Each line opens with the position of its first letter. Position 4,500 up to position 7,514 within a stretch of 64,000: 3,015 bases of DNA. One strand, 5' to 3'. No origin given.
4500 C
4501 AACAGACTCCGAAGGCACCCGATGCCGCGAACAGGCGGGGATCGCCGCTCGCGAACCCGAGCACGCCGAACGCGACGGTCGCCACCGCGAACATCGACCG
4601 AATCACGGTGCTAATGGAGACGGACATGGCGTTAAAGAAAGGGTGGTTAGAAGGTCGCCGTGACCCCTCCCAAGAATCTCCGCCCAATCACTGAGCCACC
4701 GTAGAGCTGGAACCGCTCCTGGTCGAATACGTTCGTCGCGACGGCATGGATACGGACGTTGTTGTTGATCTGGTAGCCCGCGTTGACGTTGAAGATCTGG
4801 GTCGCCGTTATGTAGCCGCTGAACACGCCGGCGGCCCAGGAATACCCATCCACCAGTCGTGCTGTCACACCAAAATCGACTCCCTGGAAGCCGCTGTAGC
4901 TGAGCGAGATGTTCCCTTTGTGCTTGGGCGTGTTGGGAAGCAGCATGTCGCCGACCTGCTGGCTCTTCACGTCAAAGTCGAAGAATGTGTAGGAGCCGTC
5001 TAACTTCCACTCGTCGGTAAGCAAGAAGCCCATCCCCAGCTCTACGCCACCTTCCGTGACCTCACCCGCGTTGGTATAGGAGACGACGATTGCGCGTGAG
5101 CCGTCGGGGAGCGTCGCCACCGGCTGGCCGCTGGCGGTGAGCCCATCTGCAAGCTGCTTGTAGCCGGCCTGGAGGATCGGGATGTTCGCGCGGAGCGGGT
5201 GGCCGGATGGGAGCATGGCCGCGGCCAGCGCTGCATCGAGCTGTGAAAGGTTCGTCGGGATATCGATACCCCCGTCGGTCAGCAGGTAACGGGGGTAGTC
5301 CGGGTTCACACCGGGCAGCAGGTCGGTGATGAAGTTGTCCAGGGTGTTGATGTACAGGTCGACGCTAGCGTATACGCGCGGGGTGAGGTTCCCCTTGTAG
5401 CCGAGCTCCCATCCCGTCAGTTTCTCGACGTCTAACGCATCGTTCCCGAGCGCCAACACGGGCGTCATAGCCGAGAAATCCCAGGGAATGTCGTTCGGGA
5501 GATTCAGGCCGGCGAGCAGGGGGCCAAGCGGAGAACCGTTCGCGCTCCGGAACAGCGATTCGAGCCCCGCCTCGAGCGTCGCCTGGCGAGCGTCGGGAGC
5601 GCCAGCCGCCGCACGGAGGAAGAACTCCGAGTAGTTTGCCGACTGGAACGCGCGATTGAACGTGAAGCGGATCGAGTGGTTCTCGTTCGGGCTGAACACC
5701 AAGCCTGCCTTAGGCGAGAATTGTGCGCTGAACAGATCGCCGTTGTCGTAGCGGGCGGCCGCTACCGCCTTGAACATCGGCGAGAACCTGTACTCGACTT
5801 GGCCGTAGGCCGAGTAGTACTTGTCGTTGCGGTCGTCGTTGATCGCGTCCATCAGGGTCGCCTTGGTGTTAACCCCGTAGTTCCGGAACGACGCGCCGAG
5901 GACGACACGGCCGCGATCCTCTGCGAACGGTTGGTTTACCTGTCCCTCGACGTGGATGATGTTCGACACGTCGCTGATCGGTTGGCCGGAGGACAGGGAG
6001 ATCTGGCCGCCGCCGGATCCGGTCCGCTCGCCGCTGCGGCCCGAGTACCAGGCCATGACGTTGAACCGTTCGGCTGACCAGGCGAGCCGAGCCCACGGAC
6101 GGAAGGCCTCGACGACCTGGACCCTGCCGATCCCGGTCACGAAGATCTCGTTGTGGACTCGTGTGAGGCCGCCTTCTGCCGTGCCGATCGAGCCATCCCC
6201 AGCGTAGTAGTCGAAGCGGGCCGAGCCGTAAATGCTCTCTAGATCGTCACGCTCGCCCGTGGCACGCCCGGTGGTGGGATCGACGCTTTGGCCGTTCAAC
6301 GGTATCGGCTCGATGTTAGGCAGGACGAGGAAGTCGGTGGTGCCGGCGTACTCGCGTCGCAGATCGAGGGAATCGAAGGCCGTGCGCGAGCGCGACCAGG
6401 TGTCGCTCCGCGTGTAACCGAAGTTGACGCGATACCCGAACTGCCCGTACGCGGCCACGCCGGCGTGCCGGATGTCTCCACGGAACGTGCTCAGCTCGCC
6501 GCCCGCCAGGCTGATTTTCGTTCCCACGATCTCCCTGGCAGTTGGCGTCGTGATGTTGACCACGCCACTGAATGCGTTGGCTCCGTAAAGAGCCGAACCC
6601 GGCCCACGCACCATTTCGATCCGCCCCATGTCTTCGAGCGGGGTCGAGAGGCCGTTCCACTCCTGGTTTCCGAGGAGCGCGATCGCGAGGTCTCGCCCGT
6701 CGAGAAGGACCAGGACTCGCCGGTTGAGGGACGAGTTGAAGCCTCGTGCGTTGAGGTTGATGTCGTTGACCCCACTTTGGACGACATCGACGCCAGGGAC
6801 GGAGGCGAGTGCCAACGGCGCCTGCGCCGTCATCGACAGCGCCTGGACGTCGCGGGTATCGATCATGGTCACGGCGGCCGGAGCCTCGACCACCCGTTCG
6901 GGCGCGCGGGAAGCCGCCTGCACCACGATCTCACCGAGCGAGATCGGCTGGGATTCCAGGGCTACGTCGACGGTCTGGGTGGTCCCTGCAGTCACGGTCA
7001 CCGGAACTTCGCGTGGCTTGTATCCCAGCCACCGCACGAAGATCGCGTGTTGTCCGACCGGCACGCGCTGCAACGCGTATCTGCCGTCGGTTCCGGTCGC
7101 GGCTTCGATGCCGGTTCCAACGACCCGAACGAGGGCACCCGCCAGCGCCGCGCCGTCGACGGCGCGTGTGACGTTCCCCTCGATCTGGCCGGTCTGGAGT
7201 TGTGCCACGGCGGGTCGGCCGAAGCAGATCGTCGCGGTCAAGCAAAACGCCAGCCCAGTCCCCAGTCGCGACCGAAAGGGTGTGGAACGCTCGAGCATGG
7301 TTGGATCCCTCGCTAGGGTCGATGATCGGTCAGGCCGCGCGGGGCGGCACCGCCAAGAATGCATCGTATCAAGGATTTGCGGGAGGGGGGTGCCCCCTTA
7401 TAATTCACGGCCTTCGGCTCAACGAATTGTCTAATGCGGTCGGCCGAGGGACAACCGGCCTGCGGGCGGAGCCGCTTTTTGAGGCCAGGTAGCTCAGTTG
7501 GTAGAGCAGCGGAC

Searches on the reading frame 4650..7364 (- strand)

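Call 37: search_protein_families(library=pfam, proteins=[window:4650-7364:-], max_evalue=0.0001)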
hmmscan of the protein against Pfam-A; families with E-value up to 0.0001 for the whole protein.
window:4650-7364:- (905 aa): 4 families
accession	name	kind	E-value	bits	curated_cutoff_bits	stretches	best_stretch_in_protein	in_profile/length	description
PF00593.30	TonB_dep_Rec_b-barrel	-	2.3e-29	104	27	1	428-879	76-436/436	TonB dependent receptor-like, beta-barrel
PF07715.20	Plug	-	8.7e-17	62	23.9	1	159-268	3-107/107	TonB-dependent Receptor Plug Domain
PF13715.12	CarbopepD_reg_2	-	6.8e-16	58.5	32.2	1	61-148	1-88/88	CarboxypepD_reg-like domain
PF13620.12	CarboxypepD_reg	-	4.5e-14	53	32.3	1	60-137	1-82/82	Carboxypeptidase regulatory-like domain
